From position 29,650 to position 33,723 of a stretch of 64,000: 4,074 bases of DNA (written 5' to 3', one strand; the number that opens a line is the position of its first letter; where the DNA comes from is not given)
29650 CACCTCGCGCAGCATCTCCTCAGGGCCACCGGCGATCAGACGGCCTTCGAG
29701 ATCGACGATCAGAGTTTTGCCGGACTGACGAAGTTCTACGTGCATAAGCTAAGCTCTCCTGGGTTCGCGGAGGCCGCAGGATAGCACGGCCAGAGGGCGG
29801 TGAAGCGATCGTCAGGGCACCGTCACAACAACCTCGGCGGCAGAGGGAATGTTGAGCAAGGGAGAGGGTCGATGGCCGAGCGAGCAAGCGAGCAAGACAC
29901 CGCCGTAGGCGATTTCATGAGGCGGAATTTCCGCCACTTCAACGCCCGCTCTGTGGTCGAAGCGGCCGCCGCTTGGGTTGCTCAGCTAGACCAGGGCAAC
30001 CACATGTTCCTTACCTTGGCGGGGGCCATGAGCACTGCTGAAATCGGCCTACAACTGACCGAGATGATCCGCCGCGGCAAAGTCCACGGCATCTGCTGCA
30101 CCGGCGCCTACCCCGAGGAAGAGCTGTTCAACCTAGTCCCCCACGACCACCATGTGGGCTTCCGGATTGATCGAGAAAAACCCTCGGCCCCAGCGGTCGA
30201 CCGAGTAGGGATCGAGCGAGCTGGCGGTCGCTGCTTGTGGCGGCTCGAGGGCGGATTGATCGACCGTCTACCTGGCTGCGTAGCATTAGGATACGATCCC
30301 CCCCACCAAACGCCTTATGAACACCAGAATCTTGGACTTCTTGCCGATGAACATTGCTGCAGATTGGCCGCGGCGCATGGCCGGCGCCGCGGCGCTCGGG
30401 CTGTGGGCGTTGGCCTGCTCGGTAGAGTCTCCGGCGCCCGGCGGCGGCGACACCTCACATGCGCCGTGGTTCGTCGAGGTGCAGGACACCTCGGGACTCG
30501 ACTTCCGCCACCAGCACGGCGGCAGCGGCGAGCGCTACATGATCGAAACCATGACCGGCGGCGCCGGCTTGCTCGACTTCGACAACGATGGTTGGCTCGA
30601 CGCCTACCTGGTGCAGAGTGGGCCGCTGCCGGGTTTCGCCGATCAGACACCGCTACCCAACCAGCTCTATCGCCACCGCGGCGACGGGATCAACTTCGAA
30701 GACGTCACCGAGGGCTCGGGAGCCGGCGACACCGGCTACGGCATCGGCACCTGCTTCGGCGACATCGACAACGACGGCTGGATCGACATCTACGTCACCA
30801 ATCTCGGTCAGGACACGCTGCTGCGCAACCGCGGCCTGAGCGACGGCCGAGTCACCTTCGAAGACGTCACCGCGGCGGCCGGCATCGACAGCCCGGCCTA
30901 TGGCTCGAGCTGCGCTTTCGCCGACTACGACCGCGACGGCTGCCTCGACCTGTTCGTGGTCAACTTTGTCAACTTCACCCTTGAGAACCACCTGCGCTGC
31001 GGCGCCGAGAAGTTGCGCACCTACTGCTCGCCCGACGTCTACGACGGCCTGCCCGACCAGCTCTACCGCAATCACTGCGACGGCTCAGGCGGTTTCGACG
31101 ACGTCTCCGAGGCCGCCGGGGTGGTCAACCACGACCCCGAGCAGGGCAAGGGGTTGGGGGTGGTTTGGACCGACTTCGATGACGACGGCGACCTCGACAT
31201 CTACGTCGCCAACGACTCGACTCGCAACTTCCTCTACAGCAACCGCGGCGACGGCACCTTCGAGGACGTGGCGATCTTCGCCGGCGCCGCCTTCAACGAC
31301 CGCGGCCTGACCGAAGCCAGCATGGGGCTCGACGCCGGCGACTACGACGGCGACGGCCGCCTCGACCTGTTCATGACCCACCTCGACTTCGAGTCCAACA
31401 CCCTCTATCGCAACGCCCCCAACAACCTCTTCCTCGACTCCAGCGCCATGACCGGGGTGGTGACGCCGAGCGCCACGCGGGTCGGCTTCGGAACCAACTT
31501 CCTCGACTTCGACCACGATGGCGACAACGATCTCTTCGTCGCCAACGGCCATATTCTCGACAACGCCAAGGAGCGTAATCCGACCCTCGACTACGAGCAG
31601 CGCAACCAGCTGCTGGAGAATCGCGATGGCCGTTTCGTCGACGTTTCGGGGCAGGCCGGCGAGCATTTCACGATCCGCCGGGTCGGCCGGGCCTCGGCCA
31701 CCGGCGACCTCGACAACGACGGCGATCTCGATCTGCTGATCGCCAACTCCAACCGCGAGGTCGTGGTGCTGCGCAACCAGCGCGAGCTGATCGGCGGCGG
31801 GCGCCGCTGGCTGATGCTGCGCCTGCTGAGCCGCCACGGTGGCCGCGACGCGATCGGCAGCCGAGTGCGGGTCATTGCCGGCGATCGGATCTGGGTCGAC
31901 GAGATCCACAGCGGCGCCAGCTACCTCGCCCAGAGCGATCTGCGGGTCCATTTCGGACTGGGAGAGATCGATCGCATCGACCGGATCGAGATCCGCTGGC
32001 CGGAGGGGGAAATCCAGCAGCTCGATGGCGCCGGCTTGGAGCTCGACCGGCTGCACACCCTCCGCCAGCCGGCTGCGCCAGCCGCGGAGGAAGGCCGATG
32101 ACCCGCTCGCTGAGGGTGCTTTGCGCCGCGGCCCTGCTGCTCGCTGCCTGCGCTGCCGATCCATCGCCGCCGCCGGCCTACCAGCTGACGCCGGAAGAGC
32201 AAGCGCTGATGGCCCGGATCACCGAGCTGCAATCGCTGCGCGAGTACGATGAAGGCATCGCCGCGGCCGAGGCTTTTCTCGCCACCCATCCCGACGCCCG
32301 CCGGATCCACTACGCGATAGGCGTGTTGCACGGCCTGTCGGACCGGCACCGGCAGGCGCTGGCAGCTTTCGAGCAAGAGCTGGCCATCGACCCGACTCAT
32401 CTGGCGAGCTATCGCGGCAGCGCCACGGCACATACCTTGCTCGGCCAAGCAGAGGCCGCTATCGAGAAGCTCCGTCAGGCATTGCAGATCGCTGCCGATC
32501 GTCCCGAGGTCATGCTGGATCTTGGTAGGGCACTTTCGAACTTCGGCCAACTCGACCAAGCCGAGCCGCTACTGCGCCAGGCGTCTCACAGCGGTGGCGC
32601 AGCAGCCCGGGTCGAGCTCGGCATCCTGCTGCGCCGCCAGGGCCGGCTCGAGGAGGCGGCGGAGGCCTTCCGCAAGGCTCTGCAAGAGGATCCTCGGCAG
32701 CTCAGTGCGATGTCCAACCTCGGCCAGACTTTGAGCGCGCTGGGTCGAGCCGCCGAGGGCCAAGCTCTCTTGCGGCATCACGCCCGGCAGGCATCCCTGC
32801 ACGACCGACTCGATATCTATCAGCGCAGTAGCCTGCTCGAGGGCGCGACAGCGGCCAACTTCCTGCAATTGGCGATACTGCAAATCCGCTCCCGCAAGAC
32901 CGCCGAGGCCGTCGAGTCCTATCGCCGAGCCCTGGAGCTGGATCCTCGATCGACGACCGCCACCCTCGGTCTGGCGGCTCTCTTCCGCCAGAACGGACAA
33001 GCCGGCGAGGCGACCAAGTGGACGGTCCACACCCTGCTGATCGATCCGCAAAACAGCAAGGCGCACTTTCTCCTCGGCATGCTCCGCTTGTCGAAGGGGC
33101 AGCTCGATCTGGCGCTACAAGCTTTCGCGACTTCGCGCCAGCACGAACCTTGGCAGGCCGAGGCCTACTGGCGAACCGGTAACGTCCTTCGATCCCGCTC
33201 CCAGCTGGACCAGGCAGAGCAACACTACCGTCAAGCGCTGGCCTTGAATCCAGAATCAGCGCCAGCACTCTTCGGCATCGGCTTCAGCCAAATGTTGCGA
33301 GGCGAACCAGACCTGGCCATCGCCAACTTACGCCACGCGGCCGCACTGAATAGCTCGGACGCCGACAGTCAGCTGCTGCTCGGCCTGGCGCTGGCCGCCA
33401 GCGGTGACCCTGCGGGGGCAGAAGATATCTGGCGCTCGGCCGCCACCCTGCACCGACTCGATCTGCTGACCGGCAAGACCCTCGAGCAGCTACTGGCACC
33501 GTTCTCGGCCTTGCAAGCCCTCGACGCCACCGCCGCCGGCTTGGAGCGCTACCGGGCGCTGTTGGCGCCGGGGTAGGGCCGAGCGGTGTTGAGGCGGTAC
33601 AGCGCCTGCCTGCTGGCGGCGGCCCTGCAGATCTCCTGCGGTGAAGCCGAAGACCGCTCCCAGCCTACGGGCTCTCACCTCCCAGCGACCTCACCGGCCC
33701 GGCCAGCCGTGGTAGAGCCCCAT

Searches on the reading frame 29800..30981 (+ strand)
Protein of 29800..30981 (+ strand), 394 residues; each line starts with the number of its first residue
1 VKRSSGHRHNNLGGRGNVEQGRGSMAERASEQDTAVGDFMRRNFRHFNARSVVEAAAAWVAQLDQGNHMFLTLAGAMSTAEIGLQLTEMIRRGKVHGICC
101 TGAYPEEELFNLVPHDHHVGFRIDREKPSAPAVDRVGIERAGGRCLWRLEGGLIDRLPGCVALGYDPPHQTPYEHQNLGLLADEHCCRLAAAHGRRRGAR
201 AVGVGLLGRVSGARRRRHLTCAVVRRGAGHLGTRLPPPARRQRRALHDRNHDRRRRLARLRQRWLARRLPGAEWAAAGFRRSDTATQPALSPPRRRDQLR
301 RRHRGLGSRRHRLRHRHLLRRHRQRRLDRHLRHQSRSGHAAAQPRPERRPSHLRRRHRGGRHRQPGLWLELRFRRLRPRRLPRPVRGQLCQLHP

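Call 7: search_protein_families(library=pfam, max_evalue=0.01, proteins=[window:29800-30981:+])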
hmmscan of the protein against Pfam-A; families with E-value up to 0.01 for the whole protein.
window:29800-30981:+ (394 aa): 1 family
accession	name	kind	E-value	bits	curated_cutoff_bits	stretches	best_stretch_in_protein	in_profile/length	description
PF01916.23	DS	-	3e-07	30.5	27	1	46-136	10-102/288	Deoxyhypusine synthase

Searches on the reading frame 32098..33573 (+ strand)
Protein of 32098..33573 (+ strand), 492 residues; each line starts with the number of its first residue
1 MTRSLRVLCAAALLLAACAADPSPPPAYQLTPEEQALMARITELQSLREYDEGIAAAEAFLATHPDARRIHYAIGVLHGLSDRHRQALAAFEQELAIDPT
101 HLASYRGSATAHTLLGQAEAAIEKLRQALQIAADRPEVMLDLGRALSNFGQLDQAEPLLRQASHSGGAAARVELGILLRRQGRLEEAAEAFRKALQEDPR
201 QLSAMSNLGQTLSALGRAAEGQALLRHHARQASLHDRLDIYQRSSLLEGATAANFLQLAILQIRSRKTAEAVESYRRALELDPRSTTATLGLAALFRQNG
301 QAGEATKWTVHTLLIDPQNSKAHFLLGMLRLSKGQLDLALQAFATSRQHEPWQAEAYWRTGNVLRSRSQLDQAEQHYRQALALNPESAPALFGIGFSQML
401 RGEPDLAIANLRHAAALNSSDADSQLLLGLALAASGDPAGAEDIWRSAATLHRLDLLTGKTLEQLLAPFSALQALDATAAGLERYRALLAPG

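Call 17: search_protein_families(library=ncbifam, max_evalue=0.01, proteins=[window:32098-33573:+])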
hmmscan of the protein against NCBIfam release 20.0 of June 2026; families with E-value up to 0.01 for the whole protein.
window:32098-33573:+ (492 aa): 34 families (the best 25 are shown)
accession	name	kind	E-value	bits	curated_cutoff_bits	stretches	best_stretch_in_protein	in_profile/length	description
TIGR02917.1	PEP_TPR_lipo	equivalog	5.6e-35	120.5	312.2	3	239-376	111-249/899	XrtA/PEP-CTERM system TPR-repeat protein PrsT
NF040959.1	MamA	equivalog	8.5e-32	110.3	200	3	234-396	18-181/204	magnetosome protein MamA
TIGR02521.1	type_IV_pilW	equivalog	5.7e-26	91.5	154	2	82-232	45-199/234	type IV pilus biogenesis/stability protein PilW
NF033920.0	C39_PA2778_fam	equivalog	9e-20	71.1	150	4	351-451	153-253/255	PA2778 family cysteine peptidase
TIGR02552.1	LcrH_SycD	equivalog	1.7e-17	63.4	104.8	2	328-422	26-120/136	SycD/LcrH family type III secretion system chaperone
NF033758.1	gliding_GltE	equivalog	1.1e-15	57.6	225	2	168-445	86-348/411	adventurous gliding motility TPR repeat lipoprotein GltE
NF033762.1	social_mot_Tgl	equivalog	3.8e-15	55.9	225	1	293-420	38-168/252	social motility TPR repeat lipoprotein Tgl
NF008520.0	PRK11447.1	equivalog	4e-14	51.4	858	2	179-439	280-546/1157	cellulose synthase complex outer membrane protein BcsC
TIGR02795.1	tol_pal_ybgF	equivalog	1.6e-13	51.3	90.1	1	320-388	39-110/119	tol-pal system protein YbgF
NF002725.1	PRK02603.1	equivalog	3e-13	50.1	143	0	173-223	77-127/173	photosystem I assembly protein Ycf3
TIGR00990.1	3a0801s09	subfamily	1.1e-10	40.8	757.25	2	73-308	336-564/615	mitochondrial import receptor subunit TOM70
NF008757.0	PRK11788.1-5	equivalog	4.3e-10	39.3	363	3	114-307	47-235/388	lipopolysaccharide assembly protein LapB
NF047558.1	TPR_END_plus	domain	4.6e-10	39.3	32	0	109-134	6-31/56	TPR end-of-group domain-containing protein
NF008755.0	PRK11788.1-3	equivalog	9.3e-10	38.4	430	2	151-256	195-304/388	lipopolysaccharide assembly protein LapB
NF053607.1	CHU_0125_OmpA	equivalog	1.2e-09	37.3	620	0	330-421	29-120/639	CHU_0125 family OmpA-like outer membrane integrity protein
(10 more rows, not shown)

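Call 18: search_protein_families(library=pfam, max_evalue=0.05, proteins=[window:32098-33573:+])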
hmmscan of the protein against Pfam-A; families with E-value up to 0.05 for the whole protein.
window:32098-33573:+ (492 aa): 28 families (the best 25 are shown)
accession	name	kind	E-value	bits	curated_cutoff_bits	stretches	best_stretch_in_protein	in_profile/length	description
PF07719.23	TPR_2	-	1.5e-37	125.1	27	3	170-200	3-33/34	Tetratricopeptide repeat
PF00515.34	TPR_1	-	1.1e-36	123.6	27.8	3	169-200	2-33/34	Tetratricopeptide repeat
PF13414.12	TPR_11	-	2e-32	111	26.8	5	361-398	1-38/42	TPR repeat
PF14559.12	TPR_19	-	1.1e-28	99.8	25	4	116-165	5-54/68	Tetratricopeptide repeat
PF13432.12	TPR_16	-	1.9e-28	98.9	32.7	6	140-199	1-62/65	Tetratricopeptide repeat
PF13181.12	TPR_8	-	1.1e-27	94.2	25.7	3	170-199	3-32/34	Tetratricopeptide repeat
PF13431.12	TPR_17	-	8.5e-26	88.5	24.4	2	313-341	6-34/34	Tetratricopeptide repeat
PF13428.12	TPR_14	-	1.9e-24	84.1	23.5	3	169-210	2-43/44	Tetratricopeptide repeat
PF13424.12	TPR_12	-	2.9e-24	85.5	30.1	4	103-162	4-71/77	Tetratricopeptide repeat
PF13174.12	TPR_6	-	4.6e-16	58.7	26.3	0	170-199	2-31/33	Tetratricopeptide repeat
PF23914.1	TPR_CcmH_CycH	-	7.4e-16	58.8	42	3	253-345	51-146/158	Cytochrome c-type biogenesis protein H TPR domain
PF24575.1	TPR_Slam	-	4e-14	53.4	35.2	3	256-306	51-101/104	Surface lipoprotein assembly modifier, N-terminal TPR repeats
PF13176.12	TPR_7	-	2.5e-13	49.4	27.9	0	256-283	3-30/36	Tetratricopeptide repeat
PF13374.12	TPR_10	-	1.5e-12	47.6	27.5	1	168-196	2-30/42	Tetratricopeptide repeat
PF25064.1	ARM_TT21_5th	-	3.7e-12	47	27.8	1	258-357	7-109/117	TT21 fifth ARM repeats domain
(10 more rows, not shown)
